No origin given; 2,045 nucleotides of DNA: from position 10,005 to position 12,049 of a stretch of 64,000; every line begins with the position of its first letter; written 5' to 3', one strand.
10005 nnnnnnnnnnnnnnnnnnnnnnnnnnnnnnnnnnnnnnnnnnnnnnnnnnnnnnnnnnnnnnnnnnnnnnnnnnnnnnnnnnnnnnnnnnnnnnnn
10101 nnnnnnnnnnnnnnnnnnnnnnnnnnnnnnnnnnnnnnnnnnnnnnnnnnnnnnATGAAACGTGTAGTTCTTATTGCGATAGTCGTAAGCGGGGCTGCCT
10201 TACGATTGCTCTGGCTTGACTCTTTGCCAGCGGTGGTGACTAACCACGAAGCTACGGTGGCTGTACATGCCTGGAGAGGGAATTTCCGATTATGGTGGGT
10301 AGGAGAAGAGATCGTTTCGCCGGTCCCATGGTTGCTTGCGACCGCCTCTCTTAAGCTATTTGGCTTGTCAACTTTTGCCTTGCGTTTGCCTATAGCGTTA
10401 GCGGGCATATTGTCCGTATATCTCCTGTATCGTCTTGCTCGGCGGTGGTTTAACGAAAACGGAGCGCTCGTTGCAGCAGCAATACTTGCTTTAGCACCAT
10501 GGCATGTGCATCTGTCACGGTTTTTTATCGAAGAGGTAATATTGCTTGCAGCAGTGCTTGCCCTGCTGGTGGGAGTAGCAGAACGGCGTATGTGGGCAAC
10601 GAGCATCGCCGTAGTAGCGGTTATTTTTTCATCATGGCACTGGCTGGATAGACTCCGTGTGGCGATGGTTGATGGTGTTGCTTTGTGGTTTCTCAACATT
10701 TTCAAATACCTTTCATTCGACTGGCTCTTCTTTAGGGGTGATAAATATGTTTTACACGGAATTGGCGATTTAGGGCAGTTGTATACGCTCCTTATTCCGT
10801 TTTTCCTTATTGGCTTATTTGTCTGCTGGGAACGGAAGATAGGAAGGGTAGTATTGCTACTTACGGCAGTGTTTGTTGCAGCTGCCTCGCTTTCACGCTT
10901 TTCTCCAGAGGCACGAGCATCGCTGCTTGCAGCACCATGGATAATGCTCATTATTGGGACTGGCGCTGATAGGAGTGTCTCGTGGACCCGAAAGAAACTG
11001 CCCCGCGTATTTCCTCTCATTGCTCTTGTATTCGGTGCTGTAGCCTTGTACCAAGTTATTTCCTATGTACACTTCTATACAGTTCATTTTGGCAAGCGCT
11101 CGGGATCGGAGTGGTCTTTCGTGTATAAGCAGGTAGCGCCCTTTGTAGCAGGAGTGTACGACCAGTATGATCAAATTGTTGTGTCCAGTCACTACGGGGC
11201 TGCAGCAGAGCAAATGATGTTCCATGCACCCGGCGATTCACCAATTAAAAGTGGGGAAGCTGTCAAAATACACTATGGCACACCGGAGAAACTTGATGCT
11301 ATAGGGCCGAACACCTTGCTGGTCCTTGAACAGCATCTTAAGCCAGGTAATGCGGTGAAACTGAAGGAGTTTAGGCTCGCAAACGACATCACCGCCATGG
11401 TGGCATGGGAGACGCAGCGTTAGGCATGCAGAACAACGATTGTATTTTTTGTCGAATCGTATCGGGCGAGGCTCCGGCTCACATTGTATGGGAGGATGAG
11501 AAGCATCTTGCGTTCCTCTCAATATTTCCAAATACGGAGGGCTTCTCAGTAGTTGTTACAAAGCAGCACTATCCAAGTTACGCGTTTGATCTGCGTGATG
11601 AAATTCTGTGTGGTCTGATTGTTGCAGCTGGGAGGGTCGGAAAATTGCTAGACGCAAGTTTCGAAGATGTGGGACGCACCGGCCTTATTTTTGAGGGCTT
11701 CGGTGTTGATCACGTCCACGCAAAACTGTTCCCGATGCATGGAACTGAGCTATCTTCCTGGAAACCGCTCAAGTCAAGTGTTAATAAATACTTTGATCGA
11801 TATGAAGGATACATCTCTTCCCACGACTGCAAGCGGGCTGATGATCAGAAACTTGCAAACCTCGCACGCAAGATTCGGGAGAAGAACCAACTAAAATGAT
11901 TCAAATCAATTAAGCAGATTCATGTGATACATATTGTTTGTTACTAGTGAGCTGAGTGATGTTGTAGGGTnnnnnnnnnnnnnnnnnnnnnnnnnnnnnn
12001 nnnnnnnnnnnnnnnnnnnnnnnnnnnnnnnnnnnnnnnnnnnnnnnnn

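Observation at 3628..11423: Tandem, translationally coupled array of three PMT_2/ArnT-like paralogs plus a fourth with a degenerate catalytic motif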

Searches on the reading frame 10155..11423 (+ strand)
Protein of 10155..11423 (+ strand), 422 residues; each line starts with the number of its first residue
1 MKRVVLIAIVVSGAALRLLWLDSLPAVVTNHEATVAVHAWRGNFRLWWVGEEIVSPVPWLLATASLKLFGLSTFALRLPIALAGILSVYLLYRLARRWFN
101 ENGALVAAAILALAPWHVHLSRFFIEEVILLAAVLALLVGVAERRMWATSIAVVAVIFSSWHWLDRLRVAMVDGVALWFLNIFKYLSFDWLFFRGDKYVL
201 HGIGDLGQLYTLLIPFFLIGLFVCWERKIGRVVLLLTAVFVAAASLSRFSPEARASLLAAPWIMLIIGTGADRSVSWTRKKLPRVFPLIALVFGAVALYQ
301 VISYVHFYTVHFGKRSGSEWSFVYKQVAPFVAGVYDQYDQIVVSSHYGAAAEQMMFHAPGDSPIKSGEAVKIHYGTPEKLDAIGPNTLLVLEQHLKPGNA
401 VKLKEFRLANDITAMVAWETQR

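Call 4: search_protein_families(library=pfam, proteins=[window:10155-11423:+], max_evalue=0.01)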
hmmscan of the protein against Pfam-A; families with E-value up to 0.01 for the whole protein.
window:10155-11423:+ (422 aa): 2 families
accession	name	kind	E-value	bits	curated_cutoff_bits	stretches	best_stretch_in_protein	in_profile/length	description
PF13231.12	PMT_2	-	4.6e-12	46.9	26.1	1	56-158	4-112/160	Dolichyl-phosphate-mannose-protein mannosyltransferase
PF02366.24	PMT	-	4e-07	30.3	22.7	1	64-136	73-146/245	Dolichyl-phosphate-mannose-protein mannosyltransferase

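Call 10: find_homologous_proteins(query=window:10155-11423:+, max_evalue=0.00001)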
Query window:10155-11423:+ (422 aa): 7 proteins with E <= 0.00001 among 8000 candidates.
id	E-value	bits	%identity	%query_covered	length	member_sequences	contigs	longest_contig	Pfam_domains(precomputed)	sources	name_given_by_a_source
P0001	1.3e-274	929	100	100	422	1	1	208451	PF02366.25,PF13231.13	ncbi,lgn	-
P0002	3.4e-188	644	68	100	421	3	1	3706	PF13231.13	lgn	-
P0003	3.8e-148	512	55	96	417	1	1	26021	PF13231.13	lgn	-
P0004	2.2e-21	94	36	33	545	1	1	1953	PF02366.25,PF13231.13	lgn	-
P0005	1.6e-15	75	32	39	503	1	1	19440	PF02366.25,PF13231.13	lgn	-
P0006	2.4e-8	51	30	51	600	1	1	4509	PF13231.13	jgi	jgi:4-amino-4-deoxy-L-arabinose transferase-like glycosyltransferase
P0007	2.2e-6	45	49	19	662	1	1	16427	PF24878.2,PF13231.13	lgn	-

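Call 12: find_encoding_contigs(protein=P0001, flank=10000, max_places=3)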
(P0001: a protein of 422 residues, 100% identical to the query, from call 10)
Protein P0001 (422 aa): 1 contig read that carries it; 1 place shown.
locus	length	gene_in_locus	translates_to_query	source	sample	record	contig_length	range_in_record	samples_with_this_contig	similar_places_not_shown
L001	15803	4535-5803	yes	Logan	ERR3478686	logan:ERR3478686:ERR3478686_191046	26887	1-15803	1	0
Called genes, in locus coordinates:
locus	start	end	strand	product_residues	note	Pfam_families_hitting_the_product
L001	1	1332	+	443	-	?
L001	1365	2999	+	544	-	PF13231:PMT_2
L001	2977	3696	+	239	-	PF00535:Glycos_transf_2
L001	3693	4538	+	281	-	PF13489:Methyltransf_23, PF08241:Methyltransf_11, PF08242:Methyltransf_12, PF13649:Methyltransf_25, PF13847:Methyltransf_31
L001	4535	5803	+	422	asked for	PF02366:PMT (weak), PF13231:PMT_2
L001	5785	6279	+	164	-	PF01230:HIT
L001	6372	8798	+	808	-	PF09586:YfhO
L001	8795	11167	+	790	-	PF09586:YfhO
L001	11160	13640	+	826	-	PF09586:YfhO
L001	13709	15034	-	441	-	-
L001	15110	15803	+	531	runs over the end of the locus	PF02366:PMT, PF02516:STT3 (weak), PF13231:PMT_2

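Call 14: find_related_loci(query=window:10155-11423:+, collection=genome_contigs, flank=10000)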
Query window:10155-11423:+ (422 aa) in genome_contigs; peptide patterns used: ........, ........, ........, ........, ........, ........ (x = any residue, [..] = any of these).
69 stretches matched a pattern, but none encodes a relative of the query by tblastn (E <= 1e-3).

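Call 16: list_cluster_members(proteins=[P0001, P0002, P0003])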
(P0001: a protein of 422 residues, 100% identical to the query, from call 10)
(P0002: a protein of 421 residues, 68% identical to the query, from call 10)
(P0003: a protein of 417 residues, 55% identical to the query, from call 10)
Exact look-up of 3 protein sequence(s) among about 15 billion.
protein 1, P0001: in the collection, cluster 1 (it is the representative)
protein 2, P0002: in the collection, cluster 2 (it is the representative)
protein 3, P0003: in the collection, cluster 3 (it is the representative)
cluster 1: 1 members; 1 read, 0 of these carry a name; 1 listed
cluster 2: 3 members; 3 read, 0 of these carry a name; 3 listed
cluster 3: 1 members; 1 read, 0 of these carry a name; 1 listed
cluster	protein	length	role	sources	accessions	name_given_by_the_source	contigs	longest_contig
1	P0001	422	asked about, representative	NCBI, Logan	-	-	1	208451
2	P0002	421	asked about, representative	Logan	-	-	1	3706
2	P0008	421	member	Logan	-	-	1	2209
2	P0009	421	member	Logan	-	-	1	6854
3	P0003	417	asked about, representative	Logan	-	-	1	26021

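Call 17: find_encoding_contigs(protein=P0003, flank=10000, max_places=3)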
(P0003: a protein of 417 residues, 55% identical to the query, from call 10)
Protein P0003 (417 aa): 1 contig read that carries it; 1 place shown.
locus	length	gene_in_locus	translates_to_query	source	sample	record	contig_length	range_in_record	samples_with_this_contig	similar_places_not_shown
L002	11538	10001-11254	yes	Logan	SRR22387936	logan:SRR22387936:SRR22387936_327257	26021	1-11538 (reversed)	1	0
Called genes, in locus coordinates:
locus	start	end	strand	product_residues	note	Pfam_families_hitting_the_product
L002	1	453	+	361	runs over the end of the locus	PF00534:Glycos_transf_1, PF13692:Glyco_trans_1_4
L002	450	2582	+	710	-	PF09586:YfhO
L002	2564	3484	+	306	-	PF00535:Glycos_transf_2, PF13641:Glyco_tranf_2_3, PF13632:Glyco_trans_2_3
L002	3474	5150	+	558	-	PF02366:PMT (weak), PF13231:PMT_2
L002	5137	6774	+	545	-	PF02366:PMT, PF13231:PMT_2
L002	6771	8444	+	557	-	PF13231:PMT_2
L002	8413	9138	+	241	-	PF00535:Glycos_transf_2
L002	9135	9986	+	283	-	PF13489:Methyltransf_23, PF08241:Methyltransf_11, PF08242:Methyltransf_12, PF13649:Methyltransf_25, PF13847:Methyltransf_31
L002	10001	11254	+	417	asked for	PF13231:PMT_2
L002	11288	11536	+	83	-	?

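Call 18: find_encoding_contigs(protein=P0009, flank=10000, max_places=3)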
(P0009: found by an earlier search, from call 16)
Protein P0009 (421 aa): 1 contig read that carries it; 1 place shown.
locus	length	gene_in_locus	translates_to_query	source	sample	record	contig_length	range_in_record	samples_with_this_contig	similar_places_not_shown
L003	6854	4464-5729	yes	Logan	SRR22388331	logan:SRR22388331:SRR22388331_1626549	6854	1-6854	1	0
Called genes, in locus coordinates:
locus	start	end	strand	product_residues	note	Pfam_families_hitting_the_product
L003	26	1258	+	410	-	-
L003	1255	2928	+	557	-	PF13231:PMT_2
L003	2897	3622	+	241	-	PF00535:Glycos_transf_2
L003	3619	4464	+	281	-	PF02353:CMAS, PF13489:Methyltransf_23, PF08241:Methyltransf_11, PF08242:Methyltransf_12, PF13649:Methyltransf_25, PF13847:Methyltransf_31, PF00107:ADH_zinc_N (weak)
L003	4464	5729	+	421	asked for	PF13231:PMT_2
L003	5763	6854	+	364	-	?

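Call 23: search_protein_representatives(alignment_id=A3)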
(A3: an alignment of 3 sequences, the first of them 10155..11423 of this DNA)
Query: 3 sequences, 421 profile positions. Proteins with E-value up to 0.001 (for the whole library): 10338; up to 1e-10: 1318; up to 1e-30: 8. The best 150 are listed.
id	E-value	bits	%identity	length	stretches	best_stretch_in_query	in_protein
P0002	3.0e-252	853.3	-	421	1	1-421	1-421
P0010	1.3e-39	152.7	-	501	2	174-421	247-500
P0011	3.9e-39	151.2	-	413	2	178-420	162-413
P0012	2.1e-33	132.3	-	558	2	161-357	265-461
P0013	3.0e-33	131.8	-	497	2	184-420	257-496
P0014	6.9e-33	130.6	-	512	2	157-356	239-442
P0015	6.2e-32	127.5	-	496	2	183-370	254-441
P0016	6.5e-32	127.4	-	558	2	4-172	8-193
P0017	5.9e-30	120.9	-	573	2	178-359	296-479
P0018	3.7e-29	118.3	-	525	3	175-347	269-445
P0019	1.1e-28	116.8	-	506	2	177-411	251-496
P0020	1.1e-28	116.8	-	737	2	88-343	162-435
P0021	4.8e-28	114.6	-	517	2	176-410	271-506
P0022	3.4e-27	111.8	-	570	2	175-356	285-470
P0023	3.7e-27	111.7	-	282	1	74-313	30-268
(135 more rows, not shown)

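Call 36: predict_structure(alignment_id=A4)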
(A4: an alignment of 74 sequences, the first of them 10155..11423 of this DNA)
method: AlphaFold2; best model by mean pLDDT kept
length: 422 residues; sequences in the alignment: 74
mean_pLDDT: 95.4   pTM: 0.93
mean pLDDT of the five models: 95.4, 95.0, 94.7, 94.7, 94.6
residues with pLDDT >= 90: 378; 70-90: 42; 50-70: 2; < 50: 0
segments of 3 or more residues with pLDDT < 50: none
pLDDT, mean of each block of 10 residues (from residue 1): 97 98 94 95 77 90 97 98 98 98 98 98 97 98 97 97 84 87 96 94 93 98 98 98 91 96 98 98 98 98 96 92 97 98 96 97 96 94 95 95 97 97 87
secondary structure, 60 per line:
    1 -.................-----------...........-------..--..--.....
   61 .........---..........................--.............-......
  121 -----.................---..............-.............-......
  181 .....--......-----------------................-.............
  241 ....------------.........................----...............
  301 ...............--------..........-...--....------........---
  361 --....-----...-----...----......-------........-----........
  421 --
elements in order: H2-18 H30-40 H56-69 H73-98 H101-113 H115-120 H126-142 H146-159 H161-173 H175-185 H188-193 H211-226 H228-244 H257-281 H286-315 H324-333 E340-343 H350-357 H363-366 E372-374 E387-392 E400-407 E413-420

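Call 43: fold_search(model_id=the predicted structure, library=pdb)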
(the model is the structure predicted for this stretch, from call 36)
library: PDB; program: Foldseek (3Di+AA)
matches with E <= 10: 240; with E <= 0.001: 21
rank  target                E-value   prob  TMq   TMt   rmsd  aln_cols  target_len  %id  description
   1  9s6t_A                1.3e-07  1.00  0.59  0.53   8.2       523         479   14  Ternary cryo-EM structure of chicken ALG12 with Dol25-PP-GlcNAc2Man7, Dol25-P-Man, and Fab (released 2026-03-18)
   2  5f15                  1.3e-06  1.00  0.54  0.44  12.1       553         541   14  Crystal Structure of ArnT from Cupriavidus metallidurans bound to Undecaprenyl phosphate (released 2016-02-17)
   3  5ezm                  2.0e-06  1.00  0.54  0.44  12.4       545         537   14  Crystal Structure of ArnT from Cupriavidus metallidurans in the apo state (released 2016-02-17)
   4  8pn9_A                9.0e-06  1.00  0.51  0.35  12.5       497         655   12  Structure of human oligosaccharyltransferase OST-A complex bound to NGI-1 (released 2024-05-08)
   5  6ezn_F                1.1e-05  1.00  0.53  0.37  10.9       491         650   10  Cryo-EM structure of the yeast oligosaccharyltransferase (OST) complex (released 2018-01-17)
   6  6s7o_A                1.4e-05  1.00  0.52  0.35   8.9       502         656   12  Cryo-EM structure of human oligosaccharyltransferase complex OST-A (released 2019-12-18)
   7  7oci_F                2.3e-05  1.00  0.56  0.40   9.9       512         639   11  Cryo-EM structure of yeast Ost6p containing oligosaccharyltransferase complex (released 2022-02-16)
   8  8b6l_I                2.4e-05  1.00  0.48  0.32  11.1       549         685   13  Subtomogram average of the human Sec61-TRAP-OSTA-translocon (released 2022-12-07)
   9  8agc_A                2.7e-05  1.00  0.53  0.35  10.3       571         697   12  Structure of yeast oligosaccharylransferase complex with lipid-linked oligosaccharide and non-acceptor peptide bound (released 2022-12-07)
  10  6ftg_5                3.3e-05  1.00  0.50  0.35  12.8       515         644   14  Subtomogram average of OST-containing ribosome-translocon complexes from canine rough microsomal membranes (released 2018-03-21)
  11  3wak                  3.9e-05  1.00  0.45  0.26  10.2       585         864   12  Crystal structure of the Archaeoglobus fulgidus oligosaccharyltransferase (O29867_ARCFU) in the apo form (released 2013-10-30)
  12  5gmy_A                3.9e-05  1.00  0.32  0.17  19.6       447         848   14  Crystal structure of the Archaeoglobus fulgidus oligosaccharyltransferase (O29867_ARCFU) tethered with an acceptor pep (released 2017-02-01)
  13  3waj                  5.1e-05  1.00  0.29  0.16  19.6       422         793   14  Crystal structure of the Archaeoglobus fulgidus oligosaccharyltransferase (O29867_ARCFU) complex with Zn and sulfate (released 2013-10-30)
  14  8agb_A                5.3e-05  1.00  0.50  0.35  13.6       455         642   12  Structure of yeast oligosaccharylransferase complex with lipid-linked oligosaccharide bound (released 2022-12-07)
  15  9s6s_A                6.9e-05  1.00  0.50  0.41  11.0       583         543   11  Ternary cryo-EM structure of human ALG9 with Dol25-PP-GlcNAc2Man6, Dol25-P-Man and Fab (released 2026-03-18)
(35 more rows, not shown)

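Call 46: search_protein_families(library=ncbifam, proteins=[window:10155-11423:+], max_evalue=0.001)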
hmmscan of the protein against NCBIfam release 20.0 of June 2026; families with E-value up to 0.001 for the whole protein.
window:10155-11423:+ (422 aa): 1 family
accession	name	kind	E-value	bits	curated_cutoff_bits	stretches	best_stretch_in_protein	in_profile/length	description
TIGR03663.1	TIGR03663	subfamily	1.5e-09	37.4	126.25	1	5-141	3-137/435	flippase activity-associated protein Agl23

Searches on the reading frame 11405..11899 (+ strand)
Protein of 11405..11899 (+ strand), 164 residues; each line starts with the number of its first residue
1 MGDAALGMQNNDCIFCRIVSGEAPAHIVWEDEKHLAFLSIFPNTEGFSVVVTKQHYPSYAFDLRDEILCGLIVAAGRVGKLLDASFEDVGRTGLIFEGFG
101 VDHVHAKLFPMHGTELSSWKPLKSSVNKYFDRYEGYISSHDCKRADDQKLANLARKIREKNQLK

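Call 4: search_protein_families(library=pfam, proteins=[window:11405-11899:+], max_evalue=0.01)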
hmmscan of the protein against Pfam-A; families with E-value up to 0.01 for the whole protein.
window:11405-11899:+ (164 aa): 2 families
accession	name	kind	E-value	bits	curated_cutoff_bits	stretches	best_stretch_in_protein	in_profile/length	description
PF01230.28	HIT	-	1.4e-08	35.7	21.5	1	21-109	2-93/98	HIT domain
PF11969.13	DcpS_C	-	0.00042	21.2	24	1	13-59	2-48/114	Scavenger mRNA decapping enzyme C-term binding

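Call 46: search_protein_families(library=ncbifam, proteins=[window:11405-11899:+], max_evalue=0.001)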
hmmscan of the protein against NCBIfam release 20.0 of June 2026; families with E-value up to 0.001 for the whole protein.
window:11405-11899:+ (164 aa): 1 family
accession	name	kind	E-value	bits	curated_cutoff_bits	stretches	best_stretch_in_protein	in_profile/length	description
NF045834.1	M_plasma_HinT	exception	1.3e-08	35.6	130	1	14-75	1-61/102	histidine triad protein HinT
